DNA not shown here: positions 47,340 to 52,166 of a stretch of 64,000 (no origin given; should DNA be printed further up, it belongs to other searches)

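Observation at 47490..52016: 1508-aa sigma-70 protein with a roughly 1233-aa N-terminal extension of unknown function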

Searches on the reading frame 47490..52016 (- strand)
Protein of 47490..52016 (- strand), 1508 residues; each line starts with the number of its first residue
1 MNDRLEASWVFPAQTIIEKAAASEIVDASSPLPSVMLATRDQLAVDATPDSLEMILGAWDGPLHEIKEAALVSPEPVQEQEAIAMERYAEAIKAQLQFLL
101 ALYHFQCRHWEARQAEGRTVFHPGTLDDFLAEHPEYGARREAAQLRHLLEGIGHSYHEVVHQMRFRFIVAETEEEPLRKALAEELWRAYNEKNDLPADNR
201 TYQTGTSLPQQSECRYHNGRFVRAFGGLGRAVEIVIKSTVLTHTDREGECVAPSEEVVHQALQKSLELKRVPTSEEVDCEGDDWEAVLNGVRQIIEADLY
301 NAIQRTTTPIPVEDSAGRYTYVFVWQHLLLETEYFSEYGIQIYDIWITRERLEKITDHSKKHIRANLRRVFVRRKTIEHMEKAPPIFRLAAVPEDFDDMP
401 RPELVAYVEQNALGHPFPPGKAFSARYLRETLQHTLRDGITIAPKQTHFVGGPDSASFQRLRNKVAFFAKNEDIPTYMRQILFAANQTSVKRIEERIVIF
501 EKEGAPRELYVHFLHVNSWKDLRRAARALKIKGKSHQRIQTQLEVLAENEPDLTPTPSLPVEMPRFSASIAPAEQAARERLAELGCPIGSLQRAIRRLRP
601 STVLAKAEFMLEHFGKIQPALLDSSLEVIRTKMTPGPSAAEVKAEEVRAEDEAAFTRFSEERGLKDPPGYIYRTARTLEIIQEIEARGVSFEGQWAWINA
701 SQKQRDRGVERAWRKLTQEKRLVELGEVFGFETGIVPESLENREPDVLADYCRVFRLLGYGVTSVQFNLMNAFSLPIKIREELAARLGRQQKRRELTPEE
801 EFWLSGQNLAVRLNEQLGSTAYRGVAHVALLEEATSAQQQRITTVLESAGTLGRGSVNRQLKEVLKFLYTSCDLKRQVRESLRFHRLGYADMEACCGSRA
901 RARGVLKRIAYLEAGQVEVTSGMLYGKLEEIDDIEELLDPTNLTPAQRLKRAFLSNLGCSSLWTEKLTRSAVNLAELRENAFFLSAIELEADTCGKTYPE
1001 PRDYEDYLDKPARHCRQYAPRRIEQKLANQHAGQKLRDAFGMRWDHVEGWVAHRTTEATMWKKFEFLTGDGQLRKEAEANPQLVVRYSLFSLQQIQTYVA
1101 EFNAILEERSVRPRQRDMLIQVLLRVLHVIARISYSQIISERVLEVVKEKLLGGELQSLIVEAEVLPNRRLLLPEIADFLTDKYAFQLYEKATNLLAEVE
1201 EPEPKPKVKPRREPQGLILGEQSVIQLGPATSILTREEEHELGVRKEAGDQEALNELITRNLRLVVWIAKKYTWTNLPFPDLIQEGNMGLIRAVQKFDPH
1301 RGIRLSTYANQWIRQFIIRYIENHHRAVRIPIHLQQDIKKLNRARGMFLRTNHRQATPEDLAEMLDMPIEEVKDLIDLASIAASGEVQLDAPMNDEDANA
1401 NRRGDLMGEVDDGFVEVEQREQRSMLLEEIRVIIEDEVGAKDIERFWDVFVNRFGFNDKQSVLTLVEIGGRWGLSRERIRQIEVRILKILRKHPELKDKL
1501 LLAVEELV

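Call 4: search_protein_families(library=pfam, proteins=[window:47490-52016:-], max_evalue=0.01)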
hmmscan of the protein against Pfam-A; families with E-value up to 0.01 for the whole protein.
window:47490-52016:- (1508 aa): 4 families
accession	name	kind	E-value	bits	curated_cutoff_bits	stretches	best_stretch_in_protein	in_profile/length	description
PF04542.20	Sigma70_r2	-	2.3e-17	63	24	1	1257-1326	1-70/71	Sigma-70 region 2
PF04545.22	Sigma70_r4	-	2.3e-09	37.1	24.1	1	1444-1492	7-50/50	Sigma-70, region 4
PF04539.22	Sigma70_r3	-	7.8e-06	26.4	25.3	1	1338-1382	3-47/78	Sigma-70 region 3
PF00140.25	Sigma70_r1_2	-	0.0083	16.5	22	0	1232-1252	14-34/34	Sigma-70 factor, region 1.2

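Call 5: search_protein_families(library=ncbifam, proteins=[window:47490-52016:-], max_evalue=0.01)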
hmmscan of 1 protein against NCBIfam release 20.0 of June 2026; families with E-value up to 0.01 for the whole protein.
window:47490-52016:- (1508 aa): 46 families (the best 25 are shown)
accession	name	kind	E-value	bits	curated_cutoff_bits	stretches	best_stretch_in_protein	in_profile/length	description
TIGR02394.1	rpoS_proteo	equivalog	7.7e-58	196.2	378.7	1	1231-1493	25-273/285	RNA polymerase sigma factor RpoS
NF041931.2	MzaA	equivalog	6.4e-55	187.3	800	1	1246-1493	469-704/726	MZA anti-phage system associated sigma-70 family RNA polymerase sigma factor MzaA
NF006666.0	PRK09210.1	equivalog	5.3e-54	183.9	572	1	1232-1496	112-361/370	RNA polymerase sigma factor RpoD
NF004208.0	PRK05658.1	equivalog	1e-53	183.3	555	1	1247-1500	387-625/631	RNA polymerase sigma factor RpoD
NF004207.0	PRK05657.1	equivalog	2.1e-53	181.8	394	1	1231-1493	68-316/329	RNA polymerase sigma factor RpoS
TIGR02997.1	Sig70-cyanoRpoD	subfamily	4.3e-53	180.5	384.5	1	1250-1491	72-298/298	RNA polymerase sigma factor, RpoD/SigA family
TIGR02393.1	RpoD_Cterm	equivalog_domain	2.8e-52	177.7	354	1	1254-1499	2-232/238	RNA polymerase sigma factor RpoD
NF005920.0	PRK07921.1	subfamily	2.6e-49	168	464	1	1233-1493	72-317/328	RNA polymerase sigma factor SigB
NF004561.0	PRK05901.1-3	equivalog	2.4e-47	162.3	582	1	1231-1494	279-526/537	RNA polymerase sigma factor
NF004562.0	PRK05901.1-4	equivalog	3.6e-44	151.2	779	1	1250-1500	314-548/571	RNA polymerase sigma factor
NF005643.0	PRK07406.1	equivalog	4.7e-44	151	500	1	1250-1496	158-388/397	RNA polymerase sigma factor RpoD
NF005785.0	PRK07598.1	equivalog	9.6e-44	149.8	554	1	1246-1499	170-406/415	RNA polymerase sigma factor SigC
NF004560.0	PRK05901.1-1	equivalog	7e-43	147.5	711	1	1236-1494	263-505/516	RNA polymerase sigma factor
NF005642.0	PRK07405.1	subfamily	1.1e-42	146.3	524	1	1239-1493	70-308/318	RNA polymerase sigma factor SigD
NF004615.0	PRK05949.1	subfamily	6.8e-42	143.5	530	1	1247-1493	87-317/327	RNA polymerase sigma factor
NF005143.0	PRK06596.1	subfamily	1.5e-35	123.1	241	1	1230-1492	25-279/285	RNA polymerase factor sigma-32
NF004563.0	PRK05901.2-1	equivalog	2.5e-31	109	1020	1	1230-1492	218-478/489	RNA polymerase sigma factor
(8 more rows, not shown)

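Call 6: find_homologous_proteins(query=window:48327-52016:-, max_evalue=0.001)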
Query window:48327-52016:- (1230 aa): 1 proteins with E <= 0.001 among 8000 candidates.
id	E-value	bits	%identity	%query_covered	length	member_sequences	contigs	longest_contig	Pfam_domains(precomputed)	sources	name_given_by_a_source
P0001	0.0e+0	1931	70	98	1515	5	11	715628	PF04545.23,PF04542.21,PF04539.23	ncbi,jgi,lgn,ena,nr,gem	ncbi:sigma-70 family RNA polymerase sigma factor [Candidatus Peregrinibacteria bacterium]|jgi:RNA po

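Call 10: find_encoding_contigs(protein=P0001, flank=10000, max_places=6)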
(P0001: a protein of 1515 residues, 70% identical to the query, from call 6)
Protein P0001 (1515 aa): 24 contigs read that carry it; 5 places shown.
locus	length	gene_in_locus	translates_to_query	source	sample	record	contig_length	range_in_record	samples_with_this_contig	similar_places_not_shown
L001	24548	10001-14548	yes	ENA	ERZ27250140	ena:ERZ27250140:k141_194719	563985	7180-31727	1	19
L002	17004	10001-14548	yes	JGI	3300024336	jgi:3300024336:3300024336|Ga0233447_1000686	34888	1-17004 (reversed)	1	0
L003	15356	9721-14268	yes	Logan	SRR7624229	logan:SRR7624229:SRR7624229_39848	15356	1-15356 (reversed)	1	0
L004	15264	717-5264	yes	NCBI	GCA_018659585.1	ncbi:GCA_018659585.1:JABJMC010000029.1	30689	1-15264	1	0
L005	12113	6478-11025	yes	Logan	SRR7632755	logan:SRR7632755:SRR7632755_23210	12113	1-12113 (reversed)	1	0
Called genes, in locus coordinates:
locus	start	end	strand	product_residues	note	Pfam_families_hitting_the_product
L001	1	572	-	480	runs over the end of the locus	PF02789:Peptidase_M17_N, PF00883:Peptidase_M17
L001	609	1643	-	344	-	PF01368:DHH, PF02272:DHHA1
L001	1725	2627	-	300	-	PF07992:Pyr_redox_2, PF12831:FAD_oxidored (weak), PF13738:Pyr_redox_3, PF00070:Pyr_redox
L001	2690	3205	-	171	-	PF02572:CobA_CobO_BtuR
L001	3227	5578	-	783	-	-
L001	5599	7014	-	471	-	PF03477:ATP-cone, PF02867:Ribonuc_red_lgC (weak)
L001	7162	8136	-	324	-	PF00932:LTD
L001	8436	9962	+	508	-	PF12072:RNase_Y_N, PF00013:KH_1 (weak), PF08668:HDOD (faint), PF01966:HD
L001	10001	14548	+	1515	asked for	PF04542:Sigma70_r2, PF04539:Sigma70_r3, PF04545:Sigma70_r4 (faint)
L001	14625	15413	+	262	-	-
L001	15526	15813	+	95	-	PF00166:Cpn10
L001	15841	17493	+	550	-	-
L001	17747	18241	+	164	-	-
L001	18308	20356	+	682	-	-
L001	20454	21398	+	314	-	-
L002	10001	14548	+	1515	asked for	PF04542:Sigma70_r2, PF04539:Sigma70_r3, PF04545:Sigma70_r4 (faint)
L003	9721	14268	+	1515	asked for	PF04542:Sigma70_r2, PF04539:Sigma70_r3, PF04545:Sigma70_r4 (faint)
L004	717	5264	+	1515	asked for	PF04542:Sigma70_r2, PF04539:Sigma70_r3, PF04545:Sigma70_r4 (faint)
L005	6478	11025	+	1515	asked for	PF04542:Sigma70_r2, PF04539:Sigma70_r3, PF04545:Sigma70_r4 (faint)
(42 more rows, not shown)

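Call 14: search_solved_structures(query=window:48327-52016:-, max_evalue=10)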
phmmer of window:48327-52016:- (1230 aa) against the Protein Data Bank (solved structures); distinct sequences matched with E-value up to 10: 3.
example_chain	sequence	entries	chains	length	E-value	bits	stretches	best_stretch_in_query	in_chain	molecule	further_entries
8pq7_B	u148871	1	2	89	0.07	14.1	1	718-779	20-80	RxLR effector protein PexRD24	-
9j1x_A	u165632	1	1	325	3.4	8.5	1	379-423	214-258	Aromatic peroxygenase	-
9jlh_A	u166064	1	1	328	3.4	8.5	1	379-423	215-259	Aromatic peroxygenase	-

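Call 15: search_protein_families(library=phrogs, proteins=[window:47490-52016:-], max_evalue=0.1)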
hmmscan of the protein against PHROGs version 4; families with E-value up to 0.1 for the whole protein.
window:47490-52016:- (1508 aa): 4 families
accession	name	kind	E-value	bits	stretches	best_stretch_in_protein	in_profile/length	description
phrog_351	-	transcription regulation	1.2e-57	197.2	1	1231-1494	482-726/928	RNA polymerase sigma factor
phrog_21612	-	transcription regulation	1.2e-07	31.6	1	1252-1412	13-163/600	RNA polymerase sigma factor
phrog_21636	-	unknown function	0.013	16.4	0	1343-1376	5-38/61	-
phrog_36098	-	transcription regulation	0.084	13.5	0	1266-1339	29-111/223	RNA polymerase sigma factor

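Call 16: search_protein_families(library=padloc, proteins=[window:47490-52016:-], max_evalue=0.1)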
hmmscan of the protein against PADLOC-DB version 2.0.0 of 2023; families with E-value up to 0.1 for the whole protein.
window:47490-52016:- (1508 aa): 1 family
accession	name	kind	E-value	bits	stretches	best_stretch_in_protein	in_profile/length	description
PDLC02203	MzaA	-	9.8e-36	121.2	1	1234-1494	412-659/683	-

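Call 32: search_solved_structures(query=A3, max_evalue=10)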
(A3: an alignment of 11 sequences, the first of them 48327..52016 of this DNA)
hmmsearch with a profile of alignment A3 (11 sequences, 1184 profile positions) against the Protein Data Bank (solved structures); distinct sequences matched with E-value up to 10: 9.
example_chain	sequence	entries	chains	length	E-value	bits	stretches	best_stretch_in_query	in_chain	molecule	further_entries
8pq7_B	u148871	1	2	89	0.039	14.9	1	728-783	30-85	RxLR effector protein PexRD24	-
7cy4_A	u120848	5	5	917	0.21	12.4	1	15-101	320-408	Maltodextrin-binding protein,5-methylcytosine-modifying enzyme 1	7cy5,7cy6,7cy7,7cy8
5lbm_A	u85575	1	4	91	0.25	12.1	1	863-944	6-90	Transcriptional repressor FrmR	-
5aza_A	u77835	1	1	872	0.49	11.2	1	16-84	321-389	Maltose-binding periplasmic protein,Oligosaccharyl transferase stt3 subunit related protei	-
4fn4_A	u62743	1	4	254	0.71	10.7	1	848-921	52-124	Short chain dehydrogenase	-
4jbz_A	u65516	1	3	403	1.3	9.8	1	15-97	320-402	MALTOSE-BINDING PERIPLASMIC PROTEIN FUSED WITH XENOPUS LAEVIS MCM10 COILED-COIL REGION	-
6ndj_A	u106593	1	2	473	1.9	9.3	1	15-79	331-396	Maltose/maltodextrin-binding periplasmic protein, NACHT, LRR and PYD domains-containing pr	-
3q26_A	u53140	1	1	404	2.2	9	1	15-83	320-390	Maltose-binding periplasmic protein/alpha-synuclein chimeric protein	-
2xz3_A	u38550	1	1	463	3.1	8.5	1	15-96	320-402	MALTOSE ABC TRANSPORTER PERIPLASMIC PROTEIN, ENVELOPE GLYCOPROTEIN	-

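Call 33: find_homologous_proteins(query=A3, max_evalue=0.001)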
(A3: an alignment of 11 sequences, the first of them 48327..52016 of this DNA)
Query A3 (11 sequences) (1230 aa, profile of the alignment): 1 proteins with E <= 0.001 among 8000 candidates.
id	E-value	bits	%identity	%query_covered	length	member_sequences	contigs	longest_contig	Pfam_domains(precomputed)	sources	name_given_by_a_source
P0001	0.0e+0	1613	70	98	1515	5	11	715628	PF04545.23,PF04542.21,PF04539.23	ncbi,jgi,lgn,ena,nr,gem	ncbi:sigma-70 family RNA polymerase sigma factor [Candidatus Peregrinibacteria bacterium]|jgi:RNA po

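Call 41: find_related_loci(query=A6, collection=genome_contigs, flank=6000)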
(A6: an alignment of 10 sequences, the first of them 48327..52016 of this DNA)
Query A6 (1230 aa) in genome_contigs; peptide patterns used: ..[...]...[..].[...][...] (x = any residue, [..] = any of these).
7 stretches matched a pattern; 2 encode a relative of the query (tblastn E <= 1e-3); 2 distinct loci.
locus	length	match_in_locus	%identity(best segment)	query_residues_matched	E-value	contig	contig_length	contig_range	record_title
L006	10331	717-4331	70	1-1201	0e+0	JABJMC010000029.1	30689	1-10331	MAG: Candidatus Peregrinibacteria bacterium isolate SI075_bin129 k141_1518137, whole genome shotgun sequence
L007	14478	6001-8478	29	13-1154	2e-70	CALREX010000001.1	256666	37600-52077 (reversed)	MAG: Candidatus Peribacteria bacterium isolate Ike-200m-53 genome assembly, contig: Ike-200-c4, whole genome shotgun seq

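Call 59: find_related_loci(query=A6, collection=metagenome_contigs, flank=10000)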
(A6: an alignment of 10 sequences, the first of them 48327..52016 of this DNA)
Query A6 (1230 aa) in metagenome_contigs; peptide patterns used: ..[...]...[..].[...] (x = any residue, [..] = any of these).
77 stretches matched a pattern; 4 encode a relative of the query (tblastn E <= 1e-3); 4 distinct loci.
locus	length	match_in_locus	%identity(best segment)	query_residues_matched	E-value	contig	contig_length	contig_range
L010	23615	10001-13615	70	1-1201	0e+0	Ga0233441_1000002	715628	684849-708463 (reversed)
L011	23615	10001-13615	70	1-1201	0e+0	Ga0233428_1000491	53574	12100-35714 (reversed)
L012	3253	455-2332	33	565-1202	8e-78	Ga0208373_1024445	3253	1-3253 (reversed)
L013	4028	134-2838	31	531-1093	3e-36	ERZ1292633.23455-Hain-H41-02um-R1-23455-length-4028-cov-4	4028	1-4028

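Call 60: find_encoding_contigs(protein=window:47490-52016:-, flank=2000, max_places=8)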
Protein window:47490-52016:- (1508 aa): no gene with exactly this product is on record in the collection.
